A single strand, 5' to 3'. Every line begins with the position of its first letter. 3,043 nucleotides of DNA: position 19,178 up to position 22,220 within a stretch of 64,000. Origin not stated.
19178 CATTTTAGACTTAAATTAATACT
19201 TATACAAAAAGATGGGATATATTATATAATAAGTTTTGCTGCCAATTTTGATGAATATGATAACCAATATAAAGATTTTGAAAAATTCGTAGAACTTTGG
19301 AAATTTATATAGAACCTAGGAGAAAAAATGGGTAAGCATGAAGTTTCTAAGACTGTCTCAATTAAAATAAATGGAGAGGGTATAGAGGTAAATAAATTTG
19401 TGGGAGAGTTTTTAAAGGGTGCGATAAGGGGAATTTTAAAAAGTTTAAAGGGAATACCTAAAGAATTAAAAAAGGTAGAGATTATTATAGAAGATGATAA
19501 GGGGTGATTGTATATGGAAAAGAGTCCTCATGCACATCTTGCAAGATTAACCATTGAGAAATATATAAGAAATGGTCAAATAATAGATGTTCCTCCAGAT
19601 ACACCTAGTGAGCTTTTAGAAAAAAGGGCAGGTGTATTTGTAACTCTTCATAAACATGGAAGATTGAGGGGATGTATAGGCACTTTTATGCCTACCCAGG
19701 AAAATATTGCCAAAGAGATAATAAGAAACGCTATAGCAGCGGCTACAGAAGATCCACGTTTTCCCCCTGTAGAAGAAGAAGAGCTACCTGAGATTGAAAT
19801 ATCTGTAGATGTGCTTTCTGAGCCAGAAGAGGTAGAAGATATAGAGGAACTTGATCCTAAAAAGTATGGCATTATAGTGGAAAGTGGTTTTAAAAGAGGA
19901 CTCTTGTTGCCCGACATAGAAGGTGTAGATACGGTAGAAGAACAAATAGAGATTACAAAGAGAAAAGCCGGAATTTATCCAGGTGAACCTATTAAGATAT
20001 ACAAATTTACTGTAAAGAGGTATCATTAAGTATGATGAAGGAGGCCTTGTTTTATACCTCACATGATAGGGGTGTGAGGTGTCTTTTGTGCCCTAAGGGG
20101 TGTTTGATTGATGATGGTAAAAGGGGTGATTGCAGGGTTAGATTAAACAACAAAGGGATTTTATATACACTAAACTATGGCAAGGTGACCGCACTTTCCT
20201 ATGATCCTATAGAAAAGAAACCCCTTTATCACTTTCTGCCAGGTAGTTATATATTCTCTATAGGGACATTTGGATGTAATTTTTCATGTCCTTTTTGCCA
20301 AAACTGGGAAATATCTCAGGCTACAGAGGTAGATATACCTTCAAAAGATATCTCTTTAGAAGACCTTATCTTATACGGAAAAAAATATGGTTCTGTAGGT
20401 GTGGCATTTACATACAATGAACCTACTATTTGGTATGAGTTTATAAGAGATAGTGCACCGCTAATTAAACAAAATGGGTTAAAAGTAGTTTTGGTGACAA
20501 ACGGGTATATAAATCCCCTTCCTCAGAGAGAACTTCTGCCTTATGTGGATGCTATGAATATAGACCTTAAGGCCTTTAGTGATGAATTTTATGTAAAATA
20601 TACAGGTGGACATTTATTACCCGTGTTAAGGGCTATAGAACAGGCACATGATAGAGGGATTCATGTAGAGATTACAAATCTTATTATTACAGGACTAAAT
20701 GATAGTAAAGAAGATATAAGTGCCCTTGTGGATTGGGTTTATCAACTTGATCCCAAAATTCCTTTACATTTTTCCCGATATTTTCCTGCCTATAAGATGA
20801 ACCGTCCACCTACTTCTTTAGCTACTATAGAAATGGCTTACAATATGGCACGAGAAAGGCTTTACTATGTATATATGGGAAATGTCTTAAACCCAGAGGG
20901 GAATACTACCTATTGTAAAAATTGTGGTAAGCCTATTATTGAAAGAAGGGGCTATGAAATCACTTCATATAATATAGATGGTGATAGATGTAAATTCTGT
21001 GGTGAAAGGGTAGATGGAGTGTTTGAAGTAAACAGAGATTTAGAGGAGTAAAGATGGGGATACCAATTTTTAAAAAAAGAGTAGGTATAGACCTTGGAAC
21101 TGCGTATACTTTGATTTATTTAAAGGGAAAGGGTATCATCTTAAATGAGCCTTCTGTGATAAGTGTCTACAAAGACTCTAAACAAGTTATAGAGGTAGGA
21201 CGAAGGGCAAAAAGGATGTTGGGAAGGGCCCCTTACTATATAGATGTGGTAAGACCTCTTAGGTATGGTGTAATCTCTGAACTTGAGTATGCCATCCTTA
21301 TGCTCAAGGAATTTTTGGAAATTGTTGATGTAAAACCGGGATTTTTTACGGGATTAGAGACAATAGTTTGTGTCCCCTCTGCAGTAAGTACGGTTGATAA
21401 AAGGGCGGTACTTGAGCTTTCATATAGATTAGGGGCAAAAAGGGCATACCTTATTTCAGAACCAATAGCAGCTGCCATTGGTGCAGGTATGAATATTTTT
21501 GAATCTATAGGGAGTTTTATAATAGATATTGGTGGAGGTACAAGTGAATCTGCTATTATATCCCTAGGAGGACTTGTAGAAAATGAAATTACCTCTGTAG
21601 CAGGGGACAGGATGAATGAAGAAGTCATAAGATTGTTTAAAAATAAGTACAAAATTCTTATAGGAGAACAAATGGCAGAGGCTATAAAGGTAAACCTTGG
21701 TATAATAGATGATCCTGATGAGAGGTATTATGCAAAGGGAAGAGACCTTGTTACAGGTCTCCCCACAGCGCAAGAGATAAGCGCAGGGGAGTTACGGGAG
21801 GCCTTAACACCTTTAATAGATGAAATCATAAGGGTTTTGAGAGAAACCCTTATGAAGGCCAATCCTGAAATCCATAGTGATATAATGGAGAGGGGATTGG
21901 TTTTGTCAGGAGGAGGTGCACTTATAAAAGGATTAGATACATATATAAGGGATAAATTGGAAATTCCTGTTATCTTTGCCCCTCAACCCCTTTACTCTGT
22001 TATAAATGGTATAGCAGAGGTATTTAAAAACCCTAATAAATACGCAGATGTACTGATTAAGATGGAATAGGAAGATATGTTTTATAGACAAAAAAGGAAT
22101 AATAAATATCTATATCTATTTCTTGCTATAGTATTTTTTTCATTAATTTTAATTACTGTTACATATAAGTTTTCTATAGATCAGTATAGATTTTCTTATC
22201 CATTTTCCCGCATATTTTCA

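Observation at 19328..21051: AMMECR1 plus AmmeMemoRadiSam radical SAM pair without Memo in the window, preceded by a coupled 59-aa ORF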

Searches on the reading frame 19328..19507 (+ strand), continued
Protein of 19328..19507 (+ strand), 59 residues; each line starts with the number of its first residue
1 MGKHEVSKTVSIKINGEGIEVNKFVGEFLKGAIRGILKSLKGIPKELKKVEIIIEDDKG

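Call 76: find_related_loci(query=A1, collection=metagenome_contigs, flank=6000)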
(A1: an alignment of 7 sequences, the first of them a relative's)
Query A1 (59 aa) in metagenome_contigs; peptide patterns used: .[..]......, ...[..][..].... (x = any residue, [..] = any of these).
147 stretches matched a pattern; 2 encode a relative of the query (tblastn E <= 1e-3); 2 distinct loci.
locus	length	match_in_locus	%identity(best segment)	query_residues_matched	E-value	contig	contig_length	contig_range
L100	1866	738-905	75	1-56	2e-24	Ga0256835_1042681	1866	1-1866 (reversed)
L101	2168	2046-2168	100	1-41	3e-23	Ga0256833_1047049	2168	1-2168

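Call 78: search_solved_structures(query=A2, max_evalue=1)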
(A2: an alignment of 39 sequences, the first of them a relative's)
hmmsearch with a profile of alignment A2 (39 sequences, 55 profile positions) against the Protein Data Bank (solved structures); distinct sequences matched with E-value up to 1: 2.
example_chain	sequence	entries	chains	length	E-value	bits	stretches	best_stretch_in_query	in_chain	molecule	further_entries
4q7o_A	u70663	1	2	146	0.84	12.5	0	2-29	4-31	Immunity protein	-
3ptw_A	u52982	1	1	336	0.91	12.4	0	19-46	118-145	Malonyl CoA-acyl carrier protein transacylase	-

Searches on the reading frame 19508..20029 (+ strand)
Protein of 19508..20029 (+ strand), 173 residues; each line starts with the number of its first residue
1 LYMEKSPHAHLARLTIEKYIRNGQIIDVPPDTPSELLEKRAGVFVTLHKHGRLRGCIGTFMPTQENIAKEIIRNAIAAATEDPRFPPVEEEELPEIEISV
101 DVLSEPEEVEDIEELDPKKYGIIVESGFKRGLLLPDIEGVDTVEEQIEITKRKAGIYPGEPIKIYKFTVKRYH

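Call 3: search_protein_families(library=pfam, proteins=[window:19508-20029:+], max_evalue=0.1)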
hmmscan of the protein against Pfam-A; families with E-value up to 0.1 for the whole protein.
window:19508-20029:+ (173 aa): 1 family
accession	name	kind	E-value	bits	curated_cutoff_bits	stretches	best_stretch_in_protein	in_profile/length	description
PF01871.22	AMMECR1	-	1.4e-53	181.3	25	1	10-171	2-167/168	AMMECR1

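Call 4: search_protein_families(library=ncbifam, proteins=[window:19508-20029:+], max_evalue=0.1)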
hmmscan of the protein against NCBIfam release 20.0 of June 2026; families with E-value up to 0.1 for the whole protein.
window:19508-20029:+ (173 aa): 3 families
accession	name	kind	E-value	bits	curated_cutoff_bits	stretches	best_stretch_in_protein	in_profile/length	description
TIGR04335.1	AmmeMemoSam_A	hypoth_equivalog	3.9e-47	159.9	99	1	10-172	5-175/175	AmmeMemoRadiSam system protein A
NF002000.0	PRK00801.1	equivalog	2.1e-38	131.5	273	1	10-167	14-179/201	hypothetical protein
TIGR00296.1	TIGR00296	hypoth_equivalog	3.6e-34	118.2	91.05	1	8-172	12-188/200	TIGR00296 family protein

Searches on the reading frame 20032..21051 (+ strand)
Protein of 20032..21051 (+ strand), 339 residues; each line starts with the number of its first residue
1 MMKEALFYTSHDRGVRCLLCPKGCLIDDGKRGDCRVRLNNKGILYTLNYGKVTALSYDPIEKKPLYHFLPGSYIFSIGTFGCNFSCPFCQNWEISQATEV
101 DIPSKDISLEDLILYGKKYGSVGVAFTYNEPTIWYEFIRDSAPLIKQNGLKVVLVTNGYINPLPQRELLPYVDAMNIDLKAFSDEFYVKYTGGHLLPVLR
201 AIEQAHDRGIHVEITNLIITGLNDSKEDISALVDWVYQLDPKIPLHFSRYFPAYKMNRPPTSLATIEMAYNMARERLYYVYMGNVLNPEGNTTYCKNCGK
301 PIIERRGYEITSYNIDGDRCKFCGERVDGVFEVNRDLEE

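Call 3: search_protein_families(library=pfam, proteins=[window:20032-21051:+], max_evalue=0.1)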
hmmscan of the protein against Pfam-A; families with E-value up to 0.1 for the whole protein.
window:20032-21051:+ (339 aa): 3 families
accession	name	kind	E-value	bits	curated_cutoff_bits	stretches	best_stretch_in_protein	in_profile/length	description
PF04055.27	Radical_SAM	-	2.2e-22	80.4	29.5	1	79-236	4-166/166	Radical SAM superfamily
PF13353.11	Fer4_12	-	0.0069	17.1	22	1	81-173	14-110/137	4Fe-4S single cluster domain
PF24461.1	DUF7576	-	0.081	13.2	27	0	291-325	16-52/60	Family of unknown function (DUF7576)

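Call 4: search_protein_families(library=ncbifam, proteins=[window:20032-21051:+], max_evalue=0.1)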
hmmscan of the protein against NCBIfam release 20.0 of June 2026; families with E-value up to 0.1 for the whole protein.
window:20032-21051:+ (339 aa): 24 families
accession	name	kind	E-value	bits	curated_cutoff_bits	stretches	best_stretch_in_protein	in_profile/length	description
TIGR04337.1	AmmeMemoSam_rS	hypoth_equivalog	1.9e-102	342.7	220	1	9-334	6-336/349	AmmeMemoRadiSam system radical SAM enzyme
TIGR02493.1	PFLA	equivalog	1e-17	64.4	231.75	1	80-240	23-187/235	pyruvate formate-lyase-activating protein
TIGR02495.1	NrdG2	equivalog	2.9e-16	59.4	131.15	1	70-237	14-181/193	anaerobic ribonucleoside-triphosphate reductase activating protein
TIGR04041.1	activase_YjjW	hypoth_equivalog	1.6e-15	57.2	250.2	1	123-250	111-238/276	YjjW family glycine radical enzyme activase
TIGR02494.1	PFLE_PFLC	subfamily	1.7e-14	53.7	174.35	1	109-239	114-242/293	glycyl-radical enzyme activating protein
TIGR02668.1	moaA_archaeal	equivalog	1.2e-12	47.5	325.25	1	81-307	19-260/303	GTP 3',8-cyclase MoaA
NF043069.1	T4HPD_activ_SAM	equivalog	1.8e-11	43.9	425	1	110-240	115-243/299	trans-4-hydroxy-L-proline dehydratase activase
TIGR04003.1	rSAM_BssD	equivalog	1.2e-10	41.1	496.45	1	120-237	127-245/314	[benzylsuccinate synthase]-activating enzyme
NF001199.0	PRK00164.2-1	equivalog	1.4e-09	37.5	231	1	80-299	20-254/308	GTP 3',8-cyclase MoaA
NF008356.0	PRK11145.1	equivalog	2.7e-09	36.7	375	1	79-239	27-191/246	pyruvate formate lyase 1-activating protein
TIGR04395.1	cutC_activ_rSAM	equivalog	1.5e-08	34.3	360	1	109-238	120-247/309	choline TMA-lyase-activating enzyme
NF033717.2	HPDL_rSAM_activ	equivalog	3.2e-08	33.2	420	1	121-239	131-251/311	4-hydroxyphenylacetate decarboxylase activase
TIGR04038.1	tatD_link_rSAM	subfamily_domain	4.5e-08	33.1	129.7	1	79-193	15-136/192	TatD family nuclease-associated radical SAM protein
NF048010.1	SfplDhtActHpsHDes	equivalog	1.7e-07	30.3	430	1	111-248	124-261/298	(2S)-3-sulfopropanediol dehydratase activating enzyme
TIGR02666.1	moaA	equivalog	2.7e-07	29.9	284.05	1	81-239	19-183/336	GTP 3',8-cyclase MoaA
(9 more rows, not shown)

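Call 38: find_related_loci(query=window:20032-21048:+, collection=genome_contigs, flank=10000)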
Query window:20032-21048:+ (339 aa) in genome_contigs; peptide patterns used: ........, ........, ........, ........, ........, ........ (x = any residue, [..] = any of these).
599 stretches matched a pattern (row limit reached: there are more); 586 encode a relative of the query (tblastn E <= 1e-3); the best 80 are kept; 80 distinct loci.
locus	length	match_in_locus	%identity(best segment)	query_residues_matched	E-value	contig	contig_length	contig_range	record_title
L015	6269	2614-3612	74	1-332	2e-177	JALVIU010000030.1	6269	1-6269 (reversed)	MAG: Candidatus Atribacteria bacterium isolate A1_metabat1_scaf2bin.155 A1_NODE_11056_length_6269_cov_7.168675, whole ge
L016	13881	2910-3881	52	1-328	2e-116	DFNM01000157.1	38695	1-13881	MAG TPA_asm: Firmicutes bacterium UBA3567 UBA3567_contig_1106, whole genome shotgun sequence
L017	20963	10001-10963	56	1-324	1e-115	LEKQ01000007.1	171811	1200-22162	MAG: bacterium GBS-1 isolate GBS-1 2615921482, whole genome shotgun sequence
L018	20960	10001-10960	55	2-324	4e-114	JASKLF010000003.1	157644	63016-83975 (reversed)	MAG: bacterium isolate DJKA70_ANT-KO_bin.39 scaffold_3, whole genome shotgun sequence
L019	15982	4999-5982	53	1-331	1e-113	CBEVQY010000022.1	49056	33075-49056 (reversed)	MAG TPA_asm: uncultured bacterium isolate SRR24791474_binner12_Refined_38 genome assembly, contig: ERZ25515408.173, whol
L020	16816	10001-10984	54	2-331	1e-111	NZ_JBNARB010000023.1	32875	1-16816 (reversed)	MAG: Thermovenabulum sp. isolate Kamch4316-2DMB-04 bin21.fa-23, whole genome shotgun sequence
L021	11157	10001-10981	53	1-330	4e-111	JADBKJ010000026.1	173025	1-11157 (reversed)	MAG: Thermoanaerobacter sp. isolate Bu09 bin.9_contig26, whole genome shotgun sequence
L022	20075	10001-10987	50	1-331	1e-110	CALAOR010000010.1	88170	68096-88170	MAG TPA_asm: uncultured bacterium isolate ERR1035437_bin.115_CONCOCT_v1.1_MAG genome assembly, contig: ERZ1756482.65, wh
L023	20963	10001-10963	52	2-324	2e-109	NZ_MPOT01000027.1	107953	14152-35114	MAG: Tepidanaerobacter sp. EBM-38 k99_12427, whole genome shotgun sequence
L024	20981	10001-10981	51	2-330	2e-108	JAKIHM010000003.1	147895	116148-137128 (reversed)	Thermovorax subterraneus strain DSM 21563 Scaffold3_1, whole genome shotgun sequence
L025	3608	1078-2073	53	2-327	3e-110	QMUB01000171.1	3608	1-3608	MAG: Thermococci archaeon isolate B89_G9 B89_Guay9_scaffold_58977, whole genome shotgun sequence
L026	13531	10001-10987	50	1-331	2e-108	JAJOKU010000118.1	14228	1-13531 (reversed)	MAG: candidate division NPL-UPA2 bacterium isolate MAG-914 c_000000000026, whole genome shotgun sequence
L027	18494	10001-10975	50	2-328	1e-108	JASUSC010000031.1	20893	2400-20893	MAG: Eubacteriales bacterium isolate DJKA83_ANT-F21_bin.11 scaffold_309, whole genome shotgun sequence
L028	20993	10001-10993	49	1-331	3e-108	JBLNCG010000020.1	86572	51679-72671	MAG: Bacillota bacterium isolate MAG131 PRJNA950955_bin38_renamed_19, whole genome shotgun sequence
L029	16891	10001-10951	50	2-321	2e-108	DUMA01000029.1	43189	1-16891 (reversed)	MAG TPA_asm: Thermoanaerobacterales bacterium isolate AS04akNAM_31 36876_AS04, whole genome shotgun sequence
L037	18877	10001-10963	55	1-324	6e-114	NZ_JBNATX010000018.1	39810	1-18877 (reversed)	MAG: Caldanaerobacter sp. isolate Kamch4342-3A-MB-04 bin3.fa-18, whole genome shotgun sequence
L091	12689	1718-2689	47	1-328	5e-99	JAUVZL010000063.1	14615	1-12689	MAG: Candidatus Stahlbacteria bacterium isolate CSMAG_1267 CSMAG_1267_k141_1167315_length_14615_cov_24.9635, whole genom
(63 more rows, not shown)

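Call 44: search_protein_families(library=pfam, proteins=[L037:8606-10000:+, L091:649-1605:+], max_evalue=0.01)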
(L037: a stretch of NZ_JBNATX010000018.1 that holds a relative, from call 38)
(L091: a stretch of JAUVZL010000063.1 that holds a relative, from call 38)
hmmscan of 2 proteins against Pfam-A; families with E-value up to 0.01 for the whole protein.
L037:8606-10000:+ (464 aa): 3 families
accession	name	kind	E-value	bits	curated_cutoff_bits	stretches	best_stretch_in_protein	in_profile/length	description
PF02900.23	LigB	-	4.8e-79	265.7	26.3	1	9-271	1-268/269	Catalytic LigB subunit of aromatic ring-opening dioxygenase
PF01871.22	AMMECR1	-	3.3e-50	170.3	25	1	296-460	1-164/168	AMMECR1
PF01875.22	Memo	-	1.4e-07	31.4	27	1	45-261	57-249/269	Memo-like protein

L091:649-1605:+ (318 aa): 1 family
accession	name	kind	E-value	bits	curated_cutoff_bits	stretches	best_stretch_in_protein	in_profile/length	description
PF02424.20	ApbE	-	1.9e-78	264.1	25.6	1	34-298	2-258/266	ApbE family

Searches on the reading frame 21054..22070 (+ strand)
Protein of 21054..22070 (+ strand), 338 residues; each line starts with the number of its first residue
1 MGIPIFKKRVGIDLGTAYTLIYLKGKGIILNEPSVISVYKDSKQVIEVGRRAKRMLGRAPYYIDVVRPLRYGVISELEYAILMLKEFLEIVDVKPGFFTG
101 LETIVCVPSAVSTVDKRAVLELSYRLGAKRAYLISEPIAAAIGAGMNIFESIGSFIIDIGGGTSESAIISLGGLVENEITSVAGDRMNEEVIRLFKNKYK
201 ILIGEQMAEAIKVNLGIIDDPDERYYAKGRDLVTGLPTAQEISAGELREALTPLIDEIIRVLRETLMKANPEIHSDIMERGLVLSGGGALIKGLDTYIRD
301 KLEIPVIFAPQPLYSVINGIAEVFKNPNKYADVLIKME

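Call 3: search_protein_families(library=pfam, proteins=[window:21054-22070:+], max_evalue=0.1)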
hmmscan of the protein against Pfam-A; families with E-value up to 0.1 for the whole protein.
window:21054-22070:+ (338 aa): 4 families
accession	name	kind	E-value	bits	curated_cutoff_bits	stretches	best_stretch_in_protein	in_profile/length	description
PF06723.19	MreB_Mbl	-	7.9e-109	363.9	27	1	8-329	2-324/327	MreB/Mbl protein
PF14450.12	FtsA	-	3.4e-07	31.1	31.8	1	156-308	2-109/127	Cell division protein FtsA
PF00022.25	Actin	-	0.0024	17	27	0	33-198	31-190/410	Actin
PF00012.26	HSP70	-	0.0032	16.2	20.6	1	103-189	136-228/599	Hsp70 protein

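Call 4: search_protein_families(library=ncbifam, proteins=[window:21054-22070:+], max_evalue=0.1)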
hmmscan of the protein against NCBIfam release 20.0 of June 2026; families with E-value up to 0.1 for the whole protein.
window:21054-22070:+ (338 aa): 19 families
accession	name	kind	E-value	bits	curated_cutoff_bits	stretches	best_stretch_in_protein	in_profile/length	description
NF010539.0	PRK13927.1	subfamily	1.1e-108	363.1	293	1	5-334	4-336/339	rod shape-determining protein MreB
TIGR00904.1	mreB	subfamily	4.4e-102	341.6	365.75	1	6-328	1-330/334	MreB/Mrl family cell shape determining protein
NF010540.1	PRK13929.1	exception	2.9e-94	315.9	515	1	8-326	5-326/334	rod-share determining protein MreBH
NF040964.1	MamK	subfamily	2.1e-25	89.5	400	1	10-330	3-326/335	MamK family actin-like protein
NF053558.1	BeeR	equivalog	6e-15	55.1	530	1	57-302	55-308/349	BeeR family actin-like protein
TIGR01174.1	ftsA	equivalog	9.6e-15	54.5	175.85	1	131-328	175-361/371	cell division protein FtsA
NF011660.0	PRK15080.1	equivalog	3.9e-07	29.6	182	1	69-178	64-167/277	ethanolamine utilization protein EutJ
TIGR01175.1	pilM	subfamily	1.3e-06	27.7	133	1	155-318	191-321/348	type IV pilus assembly protein PilM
NF007009.0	PRK09472.1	equivalog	3.3e-06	26.4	409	1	125-299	177-349/420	cell division protein FtsA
TIGR01991.1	HscA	equivalog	6e-06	25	708.55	1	103-296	133-331/600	Fe-S protein assembly chaperone HscA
TIGR02529.1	EutJ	subfamily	8.4e-06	25.4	152.1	1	66-175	28-131/239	ethanolamine utilization protein EutJ family protein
NF003520.0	PRK05183.1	subfamily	5.1e-05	21.9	620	1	104-203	154-258/621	Fe-S protein assembly chaperone HscA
NF001413.0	PRK00290.1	equivalog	6.9e-05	21.4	648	1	104-186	137-217/625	molecular chaperone DnaK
TIGR02350.1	prok_dnaK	equivalog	7.7e-05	21.2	822.55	1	103-186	133-216/596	molecular chaperone DnaK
NF008673.0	PRK11678.1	equivalog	0.00057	18.8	331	1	124-173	181-230/450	molecular chaperone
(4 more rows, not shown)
